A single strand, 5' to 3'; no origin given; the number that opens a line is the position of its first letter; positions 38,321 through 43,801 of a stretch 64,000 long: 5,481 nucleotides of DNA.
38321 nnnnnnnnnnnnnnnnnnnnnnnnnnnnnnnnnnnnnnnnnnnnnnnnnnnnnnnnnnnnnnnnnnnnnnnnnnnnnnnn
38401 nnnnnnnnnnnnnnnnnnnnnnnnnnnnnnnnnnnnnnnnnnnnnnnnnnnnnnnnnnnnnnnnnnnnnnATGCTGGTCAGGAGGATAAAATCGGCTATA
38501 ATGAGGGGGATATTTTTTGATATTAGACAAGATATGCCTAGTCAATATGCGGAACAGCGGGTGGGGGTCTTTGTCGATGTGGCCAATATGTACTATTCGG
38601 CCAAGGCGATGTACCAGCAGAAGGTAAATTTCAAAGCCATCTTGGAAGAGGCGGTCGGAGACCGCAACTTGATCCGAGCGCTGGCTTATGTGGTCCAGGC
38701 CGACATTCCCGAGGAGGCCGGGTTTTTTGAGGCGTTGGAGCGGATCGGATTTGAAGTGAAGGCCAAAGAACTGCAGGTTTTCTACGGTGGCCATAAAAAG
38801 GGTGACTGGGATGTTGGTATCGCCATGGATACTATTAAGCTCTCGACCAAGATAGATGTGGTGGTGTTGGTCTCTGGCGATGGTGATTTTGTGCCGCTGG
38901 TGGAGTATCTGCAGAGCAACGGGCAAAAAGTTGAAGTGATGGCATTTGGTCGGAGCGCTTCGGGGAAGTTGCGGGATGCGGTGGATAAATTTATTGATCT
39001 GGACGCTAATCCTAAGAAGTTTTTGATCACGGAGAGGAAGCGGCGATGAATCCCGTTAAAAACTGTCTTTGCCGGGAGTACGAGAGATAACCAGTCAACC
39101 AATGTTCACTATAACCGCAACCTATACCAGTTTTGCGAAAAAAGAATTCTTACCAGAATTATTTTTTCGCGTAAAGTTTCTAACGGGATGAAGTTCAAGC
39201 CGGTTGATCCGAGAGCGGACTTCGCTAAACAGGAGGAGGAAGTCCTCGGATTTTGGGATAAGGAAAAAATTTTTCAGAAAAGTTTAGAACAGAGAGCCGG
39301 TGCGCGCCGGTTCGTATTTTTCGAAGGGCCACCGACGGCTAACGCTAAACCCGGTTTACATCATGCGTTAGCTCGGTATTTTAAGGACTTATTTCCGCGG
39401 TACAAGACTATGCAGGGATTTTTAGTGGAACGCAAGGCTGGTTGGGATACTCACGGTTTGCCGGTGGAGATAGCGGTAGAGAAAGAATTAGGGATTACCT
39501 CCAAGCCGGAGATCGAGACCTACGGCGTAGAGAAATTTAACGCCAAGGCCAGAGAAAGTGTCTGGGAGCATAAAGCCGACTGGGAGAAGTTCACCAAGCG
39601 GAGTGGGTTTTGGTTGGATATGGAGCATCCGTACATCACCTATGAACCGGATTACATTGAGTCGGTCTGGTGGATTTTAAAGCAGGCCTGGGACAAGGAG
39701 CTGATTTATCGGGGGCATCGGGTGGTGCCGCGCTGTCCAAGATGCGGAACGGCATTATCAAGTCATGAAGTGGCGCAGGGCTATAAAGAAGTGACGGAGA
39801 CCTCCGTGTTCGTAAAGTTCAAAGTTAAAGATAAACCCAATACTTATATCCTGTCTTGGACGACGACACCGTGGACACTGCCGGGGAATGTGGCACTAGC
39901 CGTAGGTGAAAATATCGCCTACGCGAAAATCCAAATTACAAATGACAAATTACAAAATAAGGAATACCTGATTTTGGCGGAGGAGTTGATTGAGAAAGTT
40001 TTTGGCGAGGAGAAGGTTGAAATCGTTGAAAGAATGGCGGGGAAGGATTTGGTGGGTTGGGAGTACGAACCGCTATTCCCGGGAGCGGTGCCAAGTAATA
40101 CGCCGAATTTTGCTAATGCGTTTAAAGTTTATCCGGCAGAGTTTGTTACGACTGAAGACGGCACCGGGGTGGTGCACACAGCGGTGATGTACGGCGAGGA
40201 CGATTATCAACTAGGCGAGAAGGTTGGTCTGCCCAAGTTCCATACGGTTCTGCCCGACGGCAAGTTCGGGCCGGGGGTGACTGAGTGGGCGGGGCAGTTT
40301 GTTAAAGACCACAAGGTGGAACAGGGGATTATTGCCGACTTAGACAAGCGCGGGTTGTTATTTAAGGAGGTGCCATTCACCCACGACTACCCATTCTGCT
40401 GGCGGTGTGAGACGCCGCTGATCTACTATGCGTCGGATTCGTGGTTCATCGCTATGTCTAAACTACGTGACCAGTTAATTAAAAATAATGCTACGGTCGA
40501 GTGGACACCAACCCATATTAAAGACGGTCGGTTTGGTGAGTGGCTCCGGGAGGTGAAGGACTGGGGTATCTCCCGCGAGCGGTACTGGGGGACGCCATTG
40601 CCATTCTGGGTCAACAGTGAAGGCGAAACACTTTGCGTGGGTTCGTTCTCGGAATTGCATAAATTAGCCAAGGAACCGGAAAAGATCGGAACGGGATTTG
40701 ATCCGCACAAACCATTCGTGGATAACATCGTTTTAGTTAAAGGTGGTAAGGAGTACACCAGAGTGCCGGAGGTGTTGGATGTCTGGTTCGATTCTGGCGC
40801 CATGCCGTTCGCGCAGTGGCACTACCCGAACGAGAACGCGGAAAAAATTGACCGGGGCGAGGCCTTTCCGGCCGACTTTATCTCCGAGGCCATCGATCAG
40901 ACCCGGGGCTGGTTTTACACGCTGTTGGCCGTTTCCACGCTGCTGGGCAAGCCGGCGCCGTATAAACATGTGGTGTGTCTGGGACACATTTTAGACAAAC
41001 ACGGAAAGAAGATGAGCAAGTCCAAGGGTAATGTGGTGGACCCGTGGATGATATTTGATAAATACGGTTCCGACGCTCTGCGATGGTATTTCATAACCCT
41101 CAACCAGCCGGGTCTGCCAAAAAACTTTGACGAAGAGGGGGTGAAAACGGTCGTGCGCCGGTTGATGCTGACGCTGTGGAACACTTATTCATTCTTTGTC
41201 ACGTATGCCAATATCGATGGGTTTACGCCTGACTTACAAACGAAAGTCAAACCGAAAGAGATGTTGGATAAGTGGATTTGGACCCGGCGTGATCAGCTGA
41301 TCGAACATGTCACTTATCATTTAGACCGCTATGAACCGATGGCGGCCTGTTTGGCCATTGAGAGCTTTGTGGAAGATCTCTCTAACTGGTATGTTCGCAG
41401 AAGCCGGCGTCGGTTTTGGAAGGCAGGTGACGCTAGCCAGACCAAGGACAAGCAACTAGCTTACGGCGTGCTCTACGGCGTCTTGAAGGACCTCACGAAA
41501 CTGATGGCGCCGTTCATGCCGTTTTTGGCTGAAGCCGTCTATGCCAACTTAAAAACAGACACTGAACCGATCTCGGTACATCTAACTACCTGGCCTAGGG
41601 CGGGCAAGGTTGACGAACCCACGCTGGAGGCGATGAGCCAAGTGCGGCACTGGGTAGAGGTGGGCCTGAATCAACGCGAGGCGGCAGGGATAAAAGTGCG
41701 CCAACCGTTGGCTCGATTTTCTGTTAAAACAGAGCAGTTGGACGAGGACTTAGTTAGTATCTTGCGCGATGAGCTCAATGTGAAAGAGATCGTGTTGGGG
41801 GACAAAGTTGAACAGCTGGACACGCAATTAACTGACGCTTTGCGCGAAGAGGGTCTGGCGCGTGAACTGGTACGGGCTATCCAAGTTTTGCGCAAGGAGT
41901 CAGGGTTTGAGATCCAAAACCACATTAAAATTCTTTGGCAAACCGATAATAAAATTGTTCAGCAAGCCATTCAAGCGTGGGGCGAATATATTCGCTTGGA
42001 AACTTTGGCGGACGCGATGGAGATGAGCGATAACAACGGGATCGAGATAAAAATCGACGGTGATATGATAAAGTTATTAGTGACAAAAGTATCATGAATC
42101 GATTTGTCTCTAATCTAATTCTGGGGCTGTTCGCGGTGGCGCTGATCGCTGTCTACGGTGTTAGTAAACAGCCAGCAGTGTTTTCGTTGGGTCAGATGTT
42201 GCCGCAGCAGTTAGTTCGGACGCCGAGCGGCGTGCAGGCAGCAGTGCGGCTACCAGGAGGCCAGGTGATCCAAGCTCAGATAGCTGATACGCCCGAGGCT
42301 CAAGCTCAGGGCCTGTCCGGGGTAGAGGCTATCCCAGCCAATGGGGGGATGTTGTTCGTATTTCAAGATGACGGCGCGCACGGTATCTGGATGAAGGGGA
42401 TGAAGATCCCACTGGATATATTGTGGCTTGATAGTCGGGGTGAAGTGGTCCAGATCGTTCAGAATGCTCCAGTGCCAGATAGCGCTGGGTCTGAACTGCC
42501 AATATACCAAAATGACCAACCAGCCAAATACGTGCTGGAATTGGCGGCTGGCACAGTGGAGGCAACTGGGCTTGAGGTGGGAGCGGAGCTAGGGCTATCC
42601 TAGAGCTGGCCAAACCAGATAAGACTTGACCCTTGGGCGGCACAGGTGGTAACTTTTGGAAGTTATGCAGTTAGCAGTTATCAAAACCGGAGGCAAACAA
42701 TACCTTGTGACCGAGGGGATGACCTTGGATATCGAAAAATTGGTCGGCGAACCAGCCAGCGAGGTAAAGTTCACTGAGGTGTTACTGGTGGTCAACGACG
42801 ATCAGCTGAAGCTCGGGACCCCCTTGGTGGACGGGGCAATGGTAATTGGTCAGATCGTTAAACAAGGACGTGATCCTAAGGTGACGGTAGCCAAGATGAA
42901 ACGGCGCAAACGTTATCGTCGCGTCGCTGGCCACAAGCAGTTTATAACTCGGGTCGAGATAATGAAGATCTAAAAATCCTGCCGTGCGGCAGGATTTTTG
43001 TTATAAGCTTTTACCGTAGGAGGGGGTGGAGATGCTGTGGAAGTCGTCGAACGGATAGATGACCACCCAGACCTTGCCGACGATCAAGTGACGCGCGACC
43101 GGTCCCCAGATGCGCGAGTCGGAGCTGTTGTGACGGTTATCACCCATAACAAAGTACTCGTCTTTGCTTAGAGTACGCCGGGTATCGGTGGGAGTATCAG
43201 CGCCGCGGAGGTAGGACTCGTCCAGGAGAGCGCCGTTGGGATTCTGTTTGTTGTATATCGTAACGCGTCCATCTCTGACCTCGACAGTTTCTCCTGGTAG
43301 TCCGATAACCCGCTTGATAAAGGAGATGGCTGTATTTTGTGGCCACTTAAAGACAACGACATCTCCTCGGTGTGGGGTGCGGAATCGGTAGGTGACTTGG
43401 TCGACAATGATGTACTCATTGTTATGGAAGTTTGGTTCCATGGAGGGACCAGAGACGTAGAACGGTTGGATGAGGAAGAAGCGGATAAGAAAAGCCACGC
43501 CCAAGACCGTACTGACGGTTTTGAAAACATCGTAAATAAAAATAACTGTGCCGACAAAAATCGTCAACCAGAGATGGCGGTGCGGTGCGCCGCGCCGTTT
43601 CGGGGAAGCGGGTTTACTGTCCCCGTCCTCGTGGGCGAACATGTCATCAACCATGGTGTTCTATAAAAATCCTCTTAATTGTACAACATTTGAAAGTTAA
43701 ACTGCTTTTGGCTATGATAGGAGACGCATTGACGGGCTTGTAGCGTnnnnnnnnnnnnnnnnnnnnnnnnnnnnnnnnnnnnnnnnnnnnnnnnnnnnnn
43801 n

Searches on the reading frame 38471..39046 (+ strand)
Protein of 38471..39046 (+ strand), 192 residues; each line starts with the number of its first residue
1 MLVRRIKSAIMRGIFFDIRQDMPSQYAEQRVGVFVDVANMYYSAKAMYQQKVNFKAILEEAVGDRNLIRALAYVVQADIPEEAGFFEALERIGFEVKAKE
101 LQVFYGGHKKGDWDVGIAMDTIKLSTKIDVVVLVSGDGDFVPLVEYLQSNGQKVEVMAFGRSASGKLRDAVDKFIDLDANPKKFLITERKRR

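Call 67: search_protein_families(library=pfam, proteins=[window:38471-39046:+], max_evalue=0.000001)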
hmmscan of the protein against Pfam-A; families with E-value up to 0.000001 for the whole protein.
window:38471-39046:+ (192 aa): 1 family
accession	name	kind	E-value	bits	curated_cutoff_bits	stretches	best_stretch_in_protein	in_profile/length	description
PF01936.24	NYN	-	7.6e-36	124.2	24.2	1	30-178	1-145/145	NYN domain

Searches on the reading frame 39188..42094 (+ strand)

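Call 38: search_protein_families(library=pfam, proteins=[window:39188-42094:+], max_evalue=1e-8)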
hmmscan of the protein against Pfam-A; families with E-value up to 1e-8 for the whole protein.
window:39188-42094:+ (969 aa): 4 families
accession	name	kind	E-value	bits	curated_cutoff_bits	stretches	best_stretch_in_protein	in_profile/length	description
PF00133.28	tRNA-synt_1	-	9.7e-122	407.1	22.7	1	19-636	2-403/414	tRNA synthetases class I (I, L, M and V)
PF08264.19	Anticodon_1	-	3.7e-26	92.2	25.1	1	694-841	1-144/148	Anticodon-binding domain of tRNA ligase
PF19302.4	DUF5915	-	1.2e-22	80.9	27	1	877-968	104-195/195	Domain of unknown function (DUF5915)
PF09334.17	tRNA-synt_1g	-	1.5e-17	63.9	20.1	0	576-650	295-369/391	tRNA synthetases class I (M)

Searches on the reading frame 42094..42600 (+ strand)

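Call 67: search_protein_families(library=pfam, proteins=[window:42094-42600:+], max_evalue=0.000001)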
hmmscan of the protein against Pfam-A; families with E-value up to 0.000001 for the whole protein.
window:42094-42600:+ (169 aa): 1 family
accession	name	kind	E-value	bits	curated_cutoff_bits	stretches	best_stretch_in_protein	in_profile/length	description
PF02643.20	DUF192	-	3.5e-29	101.2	27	1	59-166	1-94/96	Uncharacterized ACR, COG1430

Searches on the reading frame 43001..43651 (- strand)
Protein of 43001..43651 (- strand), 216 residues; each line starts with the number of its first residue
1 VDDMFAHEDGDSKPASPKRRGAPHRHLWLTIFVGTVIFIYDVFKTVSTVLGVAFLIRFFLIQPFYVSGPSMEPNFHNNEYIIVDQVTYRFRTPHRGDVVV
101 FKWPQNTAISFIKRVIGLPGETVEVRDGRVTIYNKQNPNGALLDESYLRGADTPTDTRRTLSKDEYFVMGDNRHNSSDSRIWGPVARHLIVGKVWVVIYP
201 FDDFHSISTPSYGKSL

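Call 67: search_protein_families(library=pfam, proteins=[window:43001-43651:-], max_evalue=0.000001)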
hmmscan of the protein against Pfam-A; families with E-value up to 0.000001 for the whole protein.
window:43001-43651:- (216 aa): 1 family
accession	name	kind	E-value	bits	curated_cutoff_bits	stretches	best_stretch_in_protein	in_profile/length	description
PF10502.14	Peptidase_S26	-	5.1e-49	166.9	22.9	1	41-198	3-167/168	Signal peptidase, peptidase S26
